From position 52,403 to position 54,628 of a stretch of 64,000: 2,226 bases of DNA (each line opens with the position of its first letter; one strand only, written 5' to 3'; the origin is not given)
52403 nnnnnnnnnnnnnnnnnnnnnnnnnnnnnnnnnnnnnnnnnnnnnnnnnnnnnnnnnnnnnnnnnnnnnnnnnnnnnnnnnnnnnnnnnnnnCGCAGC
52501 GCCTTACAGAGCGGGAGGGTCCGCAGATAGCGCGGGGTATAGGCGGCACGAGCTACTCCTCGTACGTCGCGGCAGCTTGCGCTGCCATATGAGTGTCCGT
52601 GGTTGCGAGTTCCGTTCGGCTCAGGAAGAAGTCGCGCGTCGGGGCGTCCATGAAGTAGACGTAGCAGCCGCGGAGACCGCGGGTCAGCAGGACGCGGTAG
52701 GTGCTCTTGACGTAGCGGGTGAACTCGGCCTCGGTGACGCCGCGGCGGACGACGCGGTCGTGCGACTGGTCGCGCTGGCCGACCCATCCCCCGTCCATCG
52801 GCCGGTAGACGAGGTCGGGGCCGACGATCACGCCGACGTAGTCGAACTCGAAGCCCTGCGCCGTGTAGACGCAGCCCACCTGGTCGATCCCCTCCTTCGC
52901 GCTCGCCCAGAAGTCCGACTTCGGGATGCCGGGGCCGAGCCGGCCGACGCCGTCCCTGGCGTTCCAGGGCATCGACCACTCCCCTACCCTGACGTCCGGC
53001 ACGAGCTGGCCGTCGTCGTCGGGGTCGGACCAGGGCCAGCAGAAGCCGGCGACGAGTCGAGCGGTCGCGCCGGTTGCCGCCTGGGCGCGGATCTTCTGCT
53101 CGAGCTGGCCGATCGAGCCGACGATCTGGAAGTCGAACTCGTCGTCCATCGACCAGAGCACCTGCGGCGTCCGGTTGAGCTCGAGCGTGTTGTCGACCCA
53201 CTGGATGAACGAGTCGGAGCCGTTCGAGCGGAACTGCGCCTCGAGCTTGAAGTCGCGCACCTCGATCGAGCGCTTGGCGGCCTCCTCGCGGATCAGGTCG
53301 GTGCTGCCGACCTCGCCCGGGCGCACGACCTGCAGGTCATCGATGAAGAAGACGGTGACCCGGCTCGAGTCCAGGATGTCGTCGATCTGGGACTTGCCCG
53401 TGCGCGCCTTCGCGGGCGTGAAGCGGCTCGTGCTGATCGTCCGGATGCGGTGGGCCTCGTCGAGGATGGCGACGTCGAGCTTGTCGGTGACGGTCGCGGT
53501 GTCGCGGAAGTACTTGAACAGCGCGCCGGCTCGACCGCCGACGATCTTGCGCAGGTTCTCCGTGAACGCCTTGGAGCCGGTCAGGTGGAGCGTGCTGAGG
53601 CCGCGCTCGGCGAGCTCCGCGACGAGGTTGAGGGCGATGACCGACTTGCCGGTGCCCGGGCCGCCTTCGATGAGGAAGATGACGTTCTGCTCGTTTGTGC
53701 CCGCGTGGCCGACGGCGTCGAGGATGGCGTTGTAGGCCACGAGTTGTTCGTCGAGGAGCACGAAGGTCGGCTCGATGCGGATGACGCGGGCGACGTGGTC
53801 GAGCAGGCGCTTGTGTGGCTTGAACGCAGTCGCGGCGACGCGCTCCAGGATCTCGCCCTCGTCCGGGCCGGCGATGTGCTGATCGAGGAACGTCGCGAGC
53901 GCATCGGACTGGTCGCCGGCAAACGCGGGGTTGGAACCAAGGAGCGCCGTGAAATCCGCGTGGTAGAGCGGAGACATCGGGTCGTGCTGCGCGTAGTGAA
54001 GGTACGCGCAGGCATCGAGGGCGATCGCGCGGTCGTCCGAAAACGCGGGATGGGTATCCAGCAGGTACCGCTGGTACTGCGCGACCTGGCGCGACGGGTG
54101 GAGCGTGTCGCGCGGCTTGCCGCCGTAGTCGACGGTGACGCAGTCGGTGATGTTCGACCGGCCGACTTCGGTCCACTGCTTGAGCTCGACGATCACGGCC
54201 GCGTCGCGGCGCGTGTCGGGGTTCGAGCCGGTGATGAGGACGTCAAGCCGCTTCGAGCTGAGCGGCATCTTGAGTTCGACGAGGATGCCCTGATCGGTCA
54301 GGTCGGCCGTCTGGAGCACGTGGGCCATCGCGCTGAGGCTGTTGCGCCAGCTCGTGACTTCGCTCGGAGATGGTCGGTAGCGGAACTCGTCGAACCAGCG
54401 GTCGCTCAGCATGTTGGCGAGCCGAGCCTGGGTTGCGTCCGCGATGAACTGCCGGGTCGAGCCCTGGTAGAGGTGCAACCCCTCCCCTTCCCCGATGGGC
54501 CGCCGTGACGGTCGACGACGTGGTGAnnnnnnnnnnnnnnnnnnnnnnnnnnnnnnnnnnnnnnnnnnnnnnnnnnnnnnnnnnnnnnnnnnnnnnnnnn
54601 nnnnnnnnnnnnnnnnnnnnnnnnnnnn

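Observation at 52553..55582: Co-directional NERD/zinc-ribbon membrane protein and DUF2075-like nuclease-ATPase pair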

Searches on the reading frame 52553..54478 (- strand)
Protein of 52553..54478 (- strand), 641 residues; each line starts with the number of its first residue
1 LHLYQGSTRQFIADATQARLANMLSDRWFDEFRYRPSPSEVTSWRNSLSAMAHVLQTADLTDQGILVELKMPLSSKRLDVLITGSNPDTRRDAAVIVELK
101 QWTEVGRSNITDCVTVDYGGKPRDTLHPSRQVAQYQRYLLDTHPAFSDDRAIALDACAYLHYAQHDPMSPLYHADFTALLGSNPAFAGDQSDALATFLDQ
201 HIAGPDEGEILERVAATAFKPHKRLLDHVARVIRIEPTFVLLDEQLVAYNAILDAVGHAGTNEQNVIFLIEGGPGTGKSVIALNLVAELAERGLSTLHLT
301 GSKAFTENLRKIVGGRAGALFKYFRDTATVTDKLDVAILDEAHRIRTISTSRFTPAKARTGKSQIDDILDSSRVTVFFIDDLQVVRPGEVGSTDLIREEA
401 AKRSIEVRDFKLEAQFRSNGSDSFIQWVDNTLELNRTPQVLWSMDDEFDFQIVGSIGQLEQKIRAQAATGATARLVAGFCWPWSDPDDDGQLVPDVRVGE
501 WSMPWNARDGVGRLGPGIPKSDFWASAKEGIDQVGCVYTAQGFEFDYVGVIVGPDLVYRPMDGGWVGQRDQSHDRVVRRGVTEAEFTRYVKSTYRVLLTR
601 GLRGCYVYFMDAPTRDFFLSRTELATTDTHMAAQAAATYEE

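Call 3: search_protein_families(library=pfam, proteins=[window:52553-54478:-], max_evalue=0.01)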
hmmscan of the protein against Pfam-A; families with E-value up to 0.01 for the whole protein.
window:52553-54478:- (641 aa): 9 families
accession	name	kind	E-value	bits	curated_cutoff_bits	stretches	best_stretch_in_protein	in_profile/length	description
PF09848.15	SLFN-g3_helicase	-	1.4e-87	294.7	24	1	266-611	2-354/354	Schlafen group 3, DNA/RNA helicase domain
PF13604.12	AAA_30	-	8.2e-06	26.1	27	1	261-355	14-110/191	AAA domain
PF00004.35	AAA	-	3.8e-05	24.6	21.2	1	269-366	2-89/131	ATPase family associated with various cellular activities (AAA)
PF20720.3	nSTAND3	-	0.0003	21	27.2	1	263-303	15-55/155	Novel STAND NTPase 3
PF13191.12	AAA_16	-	0.00032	21.7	32.6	1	250-387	10-146/167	AAA ATPase domain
PF13401.12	AAA_22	-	0.00033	21.4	27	1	267-346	7-97/130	AAA domain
PF04851.21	ResIII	-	0.00051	20.4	22.5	0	240-297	3-57/164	Type III restriction enzyme, res subunit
PF06745.19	ATPase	-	0.0038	17.1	26.6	1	253-385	8-131/231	KaiC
PF24883.2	NPHP3_N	-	0.0055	17.3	24.8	0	263-296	20-53/164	Nephrocystin 3, N-terminal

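Call 4: search_protein_families(library=padloc, proteins=[window:52553-54478:-], max_evalue=0.01)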
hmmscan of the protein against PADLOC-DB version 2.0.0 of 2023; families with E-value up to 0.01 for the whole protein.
window:52553-54478:- (641 aa): 5 families
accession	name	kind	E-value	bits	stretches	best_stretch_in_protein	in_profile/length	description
PDLC05014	PDC-S41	-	1.6e-18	64.4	3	531-614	550-628/657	-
PDLC02372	Nhi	-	2.6e-13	47.4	1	238-426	180-339/470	-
PDLC02350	AbiO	-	2.6e-12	44.3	1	238-426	176-337/468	AbiO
PDLC04140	mad8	-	0.00013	19.6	1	265-315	27-76/314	mads_8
PDLC01128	Cas6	-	0.0043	14.5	1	7-77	126-189/246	Cas6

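Call 6: search_protein_families(library=ncbifam, proteins=[window:52553-54478:-], max_evalue=0.01)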
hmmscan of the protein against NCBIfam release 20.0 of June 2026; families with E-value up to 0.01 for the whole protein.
window:52553-54478:- (641 aa): 6 families
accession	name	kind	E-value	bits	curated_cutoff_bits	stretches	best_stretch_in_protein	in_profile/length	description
NF041258.1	motor_HelR_2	exception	0.002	16.4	1100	1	264-289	183-208/713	RNA polymerase recycling motor ATPase HelR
NF038214.1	IS21_help_AAA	equivalog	0.0037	17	200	1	263-319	90-144/232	IS21-like element helper ATPase IstB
NF006746.0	PRK09270.1-5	subfamily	0.004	16.1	250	1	250-295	6-51/210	nucleoside/nucleotide kinase family protein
NF041465.1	HelD_MYCSM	equivalog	0.0063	14.6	1051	0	263-289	187-213/719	RNA polymerase recycling motor HelD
TIGR03877.1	thermo_KaiC_1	hypoth_equivalog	0.008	15.7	307.25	0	252-285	10-42/238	KaiC domain-containing protein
TIGR01447.1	recD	equivalog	0.0081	14.8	310.15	0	263-291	161-189/597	exodeoxyribonuclease V subunit alpha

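Call 7: find_homologous_proteins(query=window:52553-54478:-, max_evalue=1e-10)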
Query window:52553-54478:- (641 aa): 7108 proteins with E <= 1e-10 among 8000 candidates; the best 120 are listed.
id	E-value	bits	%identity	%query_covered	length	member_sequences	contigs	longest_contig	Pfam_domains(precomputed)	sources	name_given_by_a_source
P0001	0.0e+0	1358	93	100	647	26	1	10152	PF13604.13,PF00004.36,PF09848.16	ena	-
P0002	0.0e+0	1342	91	100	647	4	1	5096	PF13604.13,PF09848.16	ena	-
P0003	0.0e+0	1341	90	100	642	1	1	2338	PF13604.13,PF09848.16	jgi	jgi:hypothetical protein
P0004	0.0e+0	1330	91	100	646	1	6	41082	PF13604.13,PF00004.36,PF09848.16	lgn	-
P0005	0.0e+0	1326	90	100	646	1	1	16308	PF13604.13,PF09848.16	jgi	jgi:hypothetical protein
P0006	0.0e+0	1325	90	100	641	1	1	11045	PF13604.13,PF00004.36,PF09848.16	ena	-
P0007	0.0e+0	1321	90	100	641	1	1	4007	PF13604.13,PF00004.36,PF09848.16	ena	-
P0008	0.0e+0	1308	89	100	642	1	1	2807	PF13604.13,PF00004.36,PF09848.16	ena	-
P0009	0.0e+0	1307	89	100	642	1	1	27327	PF13604.13,PF00004.36,PF09848.16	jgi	-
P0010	0.0e+0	1282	88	100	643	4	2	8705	PF13604.13,PF00004.36,PF09848.16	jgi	jgi:DUF2075 family protein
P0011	0.0e+0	1279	88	100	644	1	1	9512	PF13604.13,PF00004.36,PF09848.16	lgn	-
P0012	0.0e+0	1255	85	100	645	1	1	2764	PF13604.13,PF09848.16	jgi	jgi:hypothetical protein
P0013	0.0e+0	1255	85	100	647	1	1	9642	PF13604.13,PF00004.36,PF09848.16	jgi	jgi:uncharacterized protein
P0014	0.0e+0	1247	85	100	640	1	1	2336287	PF13604.13,PF00004.36,PF09848.16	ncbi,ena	-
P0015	0.0e+0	1245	85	100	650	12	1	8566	PF09848.16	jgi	jgi:uncharacterized protein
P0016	0.0e+0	1241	85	100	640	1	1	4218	PF13604.13,PF09848.16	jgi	jgi:uncharacterized protein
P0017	0.0e+0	1236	84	100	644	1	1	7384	PF13604.13,PF00004.36,PF09848.16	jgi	jgi:uncharacterized protein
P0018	0.0e+0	1234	87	96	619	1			PF13604.13,PF09848.16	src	-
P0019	0.0e+0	1221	83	100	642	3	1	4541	PF00004.36,PF09848.16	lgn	-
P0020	0.0e+0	1211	83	100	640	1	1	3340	PF13604.13,PF09848.16,PF13191.13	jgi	jgi:hypothetical protein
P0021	0.0e+0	1208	82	100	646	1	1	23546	PF13604.13,PF00004.36,PF09848.16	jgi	jgi:hypothetical protein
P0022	0.0e+0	1204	82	100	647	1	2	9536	PF13604.13,PF09848.16,PF13191.13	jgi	jgi:hypothetical protein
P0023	0.0e+0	1201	81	100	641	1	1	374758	PF13604.13,PF00004.36,PF09848.16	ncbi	-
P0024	0.0e+0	1200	82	100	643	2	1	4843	PF13604.13,PF00004.36,PF09848.16,PF13191.13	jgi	jgi:hypothetical protein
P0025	0.0e+0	1200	82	100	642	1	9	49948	PF13604.13,PF09848.16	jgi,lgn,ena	-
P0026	0.0e+0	1191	80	100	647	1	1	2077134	PF13604.13,PF00004.36,PF09848.16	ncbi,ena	-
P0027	0.0e+0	1190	80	100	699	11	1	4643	PF13604.13,PF00004.36,PF09848.16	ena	-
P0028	0.0e+0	1189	83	97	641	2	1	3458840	PF00004.36,PF09848.16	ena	-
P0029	0.0e+0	1187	80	100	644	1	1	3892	PF00004.36,PF13401.13,PF09848.16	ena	-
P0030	0.0e+0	1186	81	100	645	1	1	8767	PF13604.13,PF09848.16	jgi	-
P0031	0.0e+0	1184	80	100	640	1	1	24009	PF13604.13,PF00004.36,PF09848.16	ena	-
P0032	0.0e+0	1182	80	100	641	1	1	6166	PF00004.36,PF13401.13,PF09848.16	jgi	-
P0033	0.0e+0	1180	80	100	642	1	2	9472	PF00004.36,PF09848.16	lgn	-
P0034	0.0e+0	1175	79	100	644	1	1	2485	PF13604.13,PF00004.36,PF09848.16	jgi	jgi:hypothetical protein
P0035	0.0e+0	1175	79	100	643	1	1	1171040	PF00004.36,PF09848.16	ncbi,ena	-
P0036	0.0e+0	1174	80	100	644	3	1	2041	PF13604.13,PF09848.16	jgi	jgi:DUF2075 family protein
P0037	0.0e+0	1173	80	100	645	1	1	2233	PF13604.13,PF00004.36,PF09848.16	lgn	-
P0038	0.0e+0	1172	80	100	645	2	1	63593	PF13604.13,PF00004.36,PF09848.16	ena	-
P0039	0.0e+0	1170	80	100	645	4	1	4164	PF13604.13,PF00004.36,PF09848.16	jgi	jgi:DUF2075 family protein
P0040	0.0e+0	1169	79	100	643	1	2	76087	PF13604.13,PF00004.36,PF09848.16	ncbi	-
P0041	0.0e+0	1169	79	100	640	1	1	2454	PF13604.13,PF00004.36,PF09848.16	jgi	jgi:hypothetical protein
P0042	0.0e+0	1167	80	100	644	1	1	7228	PF13604.13,PF00004.36,PF09848.16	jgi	jgi:hypothetical protein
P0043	0.0e+0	1166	79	100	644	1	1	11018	PF00004.36,PF09848.16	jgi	jgi:uncharacterized protein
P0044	0.0e+0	1164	79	100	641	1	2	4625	PF13604.13,PF00004.36,PF09848.16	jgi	jgi:hypothetical protein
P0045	0.0e+0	1164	79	100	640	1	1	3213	PF13604.13,PF00004.36,PF09848.16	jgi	jgi:hypothetical protein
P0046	0.0e+0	1158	81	97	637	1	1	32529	PF13604.13,PF00004.36,PF09848.16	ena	-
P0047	0.0e+0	1156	79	100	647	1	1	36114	PF13604.13,PF00004.36,PF09848.16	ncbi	-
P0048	0.0e+0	1156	79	100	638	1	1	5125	PF13604.13,PF00004.36,PF09848.16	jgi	jgi:hypothetical protein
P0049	0.0e+0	1155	79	100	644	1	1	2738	PF13604.13,PF00004.36,PF09848.16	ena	-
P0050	0.0e+0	1148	77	100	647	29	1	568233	PF13604.13,PF00004.36,PF09848.16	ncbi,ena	-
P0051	0.0e+0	1147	78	100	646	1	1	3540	PF00004.36,PF09848.16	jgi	jgi:hypothetical protein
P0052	0.0e+0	1147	85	91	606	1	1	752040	PF13604.13,PF00004.36,PF09848.16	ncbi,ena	-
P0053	0.0e+0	1146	77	100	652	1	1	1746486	PF13604.13,PF00004.36,PF09848.16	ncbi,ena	-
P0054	0.0e+0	1143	77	100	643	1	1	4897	PF13604.13,PF00004.36,PF13401.13,PF09848.16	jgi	jgi:uncharacterized protein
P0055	0.0e+0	1141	77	100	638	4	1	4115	PF09848.16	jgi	jgi:uncharacterized protein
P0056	0.0e+0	1141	78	100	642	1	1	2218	PF00004.36,PF09848.16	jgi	jgi:DUF2075 family protein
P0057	0.0e+0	1141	78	100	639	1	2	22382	PF13604.13,PF00004.36,PF09848.16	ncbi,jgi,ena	-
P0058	0.0e+0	1137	79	100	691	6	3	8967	PF00004.36,PF09848.16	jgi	jgi:DUF2075 family protein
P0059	0.0e+0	1136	77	100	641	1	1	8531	PF13604.13,PF00004.36,PF13401.13,PF09848.16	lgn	-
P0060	0.0e+0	1134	77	100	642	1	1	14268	PF13604.13,PF00004.36,PF13401.13,PF09848.16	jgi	jgi:uncharacterized protein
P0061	0.0e+0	1131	86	89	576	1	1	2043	PF13604.13,PF09848.16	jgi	jgi:uncharacterized protein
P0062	0.0e+0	1125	76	100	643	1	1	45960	PF13604.13,PF00004.36,PF13401.13,PF09848.16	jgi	jgi:uncharacterized protein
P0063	0.0e+0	1124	77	100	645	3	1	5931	PF13604.13,PF00004.36,PF09848.16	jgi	jgi:hypothetical protein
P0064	0.0e+0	1122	77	100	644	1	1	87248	PF13604.13,PF00004.36,PF09848.16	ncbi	-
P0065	0.0e+0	1121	76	100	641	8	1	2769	PF13604.13,PF00004.36,PF09848.16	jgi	jgi:hypothetical protein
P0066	0.0e+0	1116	81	93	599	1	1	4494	PF13604.13,PF00004.36,PF09848.16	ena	-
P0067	0.0e+0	1115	76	100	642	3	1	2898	PF13604.13,PF00004.36,PF09848.16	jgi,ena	-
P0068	0.0e+0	1107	77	98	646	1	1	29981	PF13604.13,PF00004.36,PF09848.16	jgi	jgi:uncharacterized protein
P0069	0.0e+0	1106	75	100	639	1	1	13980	PF13604.13,PF00004.36,PF09848.16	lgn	-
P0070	0.0e+0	1106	76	100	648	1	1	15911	PF13604.13,PF00004.36,PF09848.16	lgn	-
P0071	0.0e+0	1103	78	98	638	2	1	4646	PF13604.13,PF00004.36,PF09848.16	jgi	jgi:hypothetical protein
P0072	0.0e+0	1098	76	98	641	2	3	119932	PF13604.13,PF00004.36,PF09848.16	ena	-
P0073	0.0e+0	1096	77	97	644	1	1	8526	PF13604.13,PF00004.36,PF09848.16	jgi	jgi:hypothetical protein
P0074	0.0e+0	1096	75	100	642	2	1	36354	PF13604.13,PF00004.36,PF09848.16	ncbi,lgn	-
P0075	0.0e+0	1094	77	97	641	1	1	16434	PF13604.13,PF00004.36,PF09848.16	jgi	jgi:hypothetical protein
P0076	0.0e+0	1087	75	99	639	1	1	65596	PF13604.13,PF00004.36,PF09848.16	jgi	jgi:uncharacterized protein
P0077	0.0e+0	1086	77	97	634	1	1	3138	PF13604.13,PF00004.36,PF09848.16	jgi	jgi:hypothetical protein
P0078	0.0e+0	1086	74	100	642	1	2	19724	PF13604.13,PF00004.36,PF09848.16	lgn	-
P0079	0.0e+0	1080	74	100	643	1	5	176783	PF13604.13,PF00004.36,PF09848.16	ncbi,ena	-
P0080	0.0e+0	1079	76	97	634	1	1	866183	PF13604.13,PF00004.36,PF09848.16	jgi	jgi:hypothetical protein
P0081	0.0e+0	1077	75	100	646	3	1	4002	PF13604.13,PF00004.36,PF09848.16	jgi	jgi:uncharacterized protein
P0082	0.0e+0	1070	79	92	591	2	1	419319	PF13604.13,PF00004.36,PF13401.13,PF09848.16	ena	-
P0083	0.0e+0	1070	76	97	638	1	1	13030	PF13604.13,PF00004.36,PF09848.16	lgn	-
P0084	0.0e+0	1070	75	98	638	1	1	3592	PF13604.13,PF00004.36,PF09848.16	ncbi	-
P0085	0.0e+0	1070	75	97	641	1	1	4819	PF13604.13,PF00004.36,PF09848.16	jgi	jgi:uncharacterized protein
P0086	0.0e+0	1069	88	83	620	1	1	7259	PF13604.13,PF09848.16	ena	-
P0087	0.0e+0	1065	74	97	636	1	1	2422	PF13604.13,PF09848.16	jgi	jgi:hypothetical protein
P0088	0.0e+0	1064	74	99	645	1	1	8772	PF13604.13,PF00004.36,PF09848.16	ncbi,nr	ncbi:MAG: DUF2075 domain-containing protein [Candidatus Wallbacteria bacterium]|nr:DUF2075 domain-co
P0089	0.0e+0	1058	75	97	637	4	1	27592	PF13604.13,PF09848.16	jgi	jgi:hypothetical protein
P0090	0.0e+0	1055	73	100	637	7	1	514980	PF13604.13,PF00004.36,PF09848.16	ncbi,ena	-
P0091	0.0e+0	1054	74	100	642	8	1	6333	PF13604.13,PF00004.36,PF09848.16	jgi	jgi:hypothetical protein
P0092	0.0e+0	1052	72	100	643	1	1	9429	PF13604.13,PF00004.36,PF09848.16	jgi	jgi:hypothetical protein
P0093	0.0e+0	1050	80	89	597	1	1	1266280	PF00004.36,PF09848.16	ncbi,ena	-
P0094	0.0e+0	1048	75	97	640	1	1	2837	PF13604.13,PF00004.36,PF09848.16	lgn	-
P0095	0.0e+0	1046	73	100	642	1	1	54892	PF13604.13,PF09848.16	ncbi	ncbi:MAG: DUF2075 domain-containing protein [Chloroflexota bacterium]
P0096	0.0e+0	1041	79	89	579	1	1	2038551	PF13604.13,PF00004.36,PF09848.16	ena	-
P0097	0.0e+0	1041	79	89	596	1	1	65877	PF13604.13,PF00004.36,PF09848.16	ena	-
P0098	0.0e+0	1040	71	99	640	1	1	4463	PF13604.13,PF00004.36,PF13401.13,PF09848.16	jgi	jgi:DUF2075 family protein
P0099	0.0e+0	1038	71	100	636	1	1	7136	PF13604.13,PF00004.36,PF09848.16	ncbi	-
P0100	0.0e+0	1037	72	99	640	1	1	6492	PF13604.13,PF00004.36,PF13401.13,PF09848.16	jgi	jgi:DUF2075 family protein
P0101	0.0e+0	1029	74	97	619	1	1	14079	PF13604.13,PF00004.36,PF09848.16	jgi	jgi:DUF2075 family protein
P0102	0.0e+0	1013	71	97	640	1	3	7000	PF13604.13,PF00004.36,PF09848.16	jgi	jgi:uncharacterized protein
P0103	4.7e-295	998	75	92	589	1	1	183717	PF13604.13,PF00004.36,PF09848.16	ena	-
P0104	5.4e-294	995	76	89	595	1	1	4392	PF13604.13,PF00004.36,PF09848.16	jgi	jgi:hypothetical protein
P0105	4.2e-291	985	74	92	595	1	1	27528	PF09848.16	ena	-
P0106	1.6e-290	983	69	100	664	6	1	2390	PF13604.13,PF00004.36,PF09848.16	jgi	jgi:uncharacterized protein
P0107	7.5e-289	978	67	100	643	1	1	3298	PF00004.36,PF09848.16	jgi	jgi:hypothetical protein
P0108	4.3e-288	975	67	100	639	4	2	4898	PF13604.13,PF00004.36,PF09848.16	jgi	jgi:uncharacterized protein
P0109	8.0e-288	974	67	100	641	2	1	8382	PF13604.13,PF09848.16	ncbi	-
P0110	1.2e-287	974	67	100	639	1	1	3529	PF13604.13,PF00004.36,PF13401.13,PF09848.16,PF04851.22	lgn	-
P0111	8.5e-285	964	72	92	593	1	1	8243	PF13604.13,PF00004.36,PF13401.13,PF09848.16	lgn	-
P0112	1.6e-283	960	67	100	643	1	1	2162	PF13604.13,PF09848.16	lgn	-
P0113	4.2e-283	959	67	100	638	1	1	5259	PF13604.13,PF09848.16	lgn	-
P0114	1.2e-282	957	68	97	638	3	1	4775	PF13604.13,PF00004.36,PF09848.16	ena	-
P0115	4.1e-282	955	67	100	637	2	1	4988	PF13604.13,PF00004.36,PF13401.13,PF09848.16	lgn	-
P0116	4.8e-282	955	67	100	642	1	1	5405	PF13604.13,PF00004.36,PF09848.16,PF04851.22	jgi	jgi:DUF2075 family protein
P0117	5.6e-281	952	68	97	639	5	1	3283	PF00004.36,PF09848.16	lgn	-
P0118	8.7e-280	948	66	100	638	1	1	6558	PF00004.36,PF09848.16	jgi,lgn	jgi:hypothetical protein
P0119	1.0e-279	947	67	100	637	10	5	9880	PF13604.13,PF00004.36,PF13401.13,PF09848.16,PF13191.13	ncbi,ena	-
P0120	1.1e-279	947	67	97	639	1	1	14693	PF13604.13,PF00004.36,PF13401.13,PF09848.16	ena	-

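Call 10: find_encoding_contigs(protein=P0004, flank=8000, max_places=6)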
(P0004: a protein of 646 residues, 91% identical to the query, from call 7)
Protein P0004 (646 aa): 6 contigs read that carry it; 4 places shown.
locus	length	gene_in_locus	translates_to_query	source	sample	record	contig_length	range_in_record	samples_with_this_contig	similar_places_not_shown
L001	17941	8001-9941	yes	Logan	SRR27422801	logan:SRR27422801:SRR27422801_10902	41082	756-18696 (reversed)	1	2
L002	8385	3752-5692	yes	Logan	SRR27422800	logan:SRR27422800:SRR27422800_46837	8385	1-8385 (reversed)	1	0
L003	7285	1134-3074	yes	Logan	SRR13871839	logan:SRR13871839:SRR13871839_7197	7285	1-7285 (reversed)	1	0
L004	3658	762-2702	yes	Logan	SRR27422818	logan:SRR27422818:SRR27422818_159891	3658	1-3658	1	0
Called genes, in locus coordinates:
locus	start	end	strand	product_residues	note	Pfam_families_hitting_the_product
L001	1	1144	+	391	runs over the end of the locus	-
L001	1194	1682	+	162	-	PF00165:HTH_AraC, PF12833:HTH_18, PF00165:HTH_AraC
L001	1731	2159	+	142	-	PF00903:Glyoxalase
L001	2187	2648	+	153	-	-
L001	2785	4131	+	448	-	PF01979:Amidohydro_1, PF07969:Amidohydro_3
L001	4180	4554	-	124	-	PF02661:Fic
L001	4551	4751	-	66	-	-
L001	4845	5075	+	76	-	PF22513:FitA-like_RHH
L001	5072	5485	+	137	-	PF01850:PIN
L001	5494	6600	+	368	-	PF01494:FAD_binding_3, PF00890:FAD_binding_2 (weak)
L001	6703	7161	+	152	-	PF03733:YccF (faint)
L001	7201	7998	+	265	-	-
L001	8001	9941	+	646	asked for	PF13604:AAA_30 (weak), PF00004:AAA (faint), PF09848:SLFN-g3_helicase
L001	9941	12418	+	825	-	PF00270:DEAD, PF04851:ResIII (weak), PF13307:Helicase_C_2 (weak)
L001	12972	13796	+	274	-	PF00004:AAA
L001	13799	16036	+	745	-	PF00082:Peptidase_S8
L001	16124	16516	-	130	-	PF01850:PIN (weak)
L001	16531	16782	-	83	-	PF12728:HTH_17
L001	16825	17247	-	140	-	PF01850:PIN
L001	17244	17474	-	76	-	PF01402:RHH_1 (weak)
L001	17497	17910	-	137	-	PF00903:Glyoxalase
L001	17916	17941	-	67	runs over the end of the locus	-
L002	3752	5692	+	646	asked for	PF13604:AAA_30 (weak), PF00004:AAA (faint), PF09848:SLFN-g3_helicase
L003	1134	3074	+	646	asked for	PF13604:AAA_30 (weak), PF00004:AAA (faint), PF09848:SLFN-g3_helicase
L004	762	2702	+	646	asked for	PF13604:AAA_30 (weak), PF00004:AAA (faint), PF09848:SLFN-g3_helicase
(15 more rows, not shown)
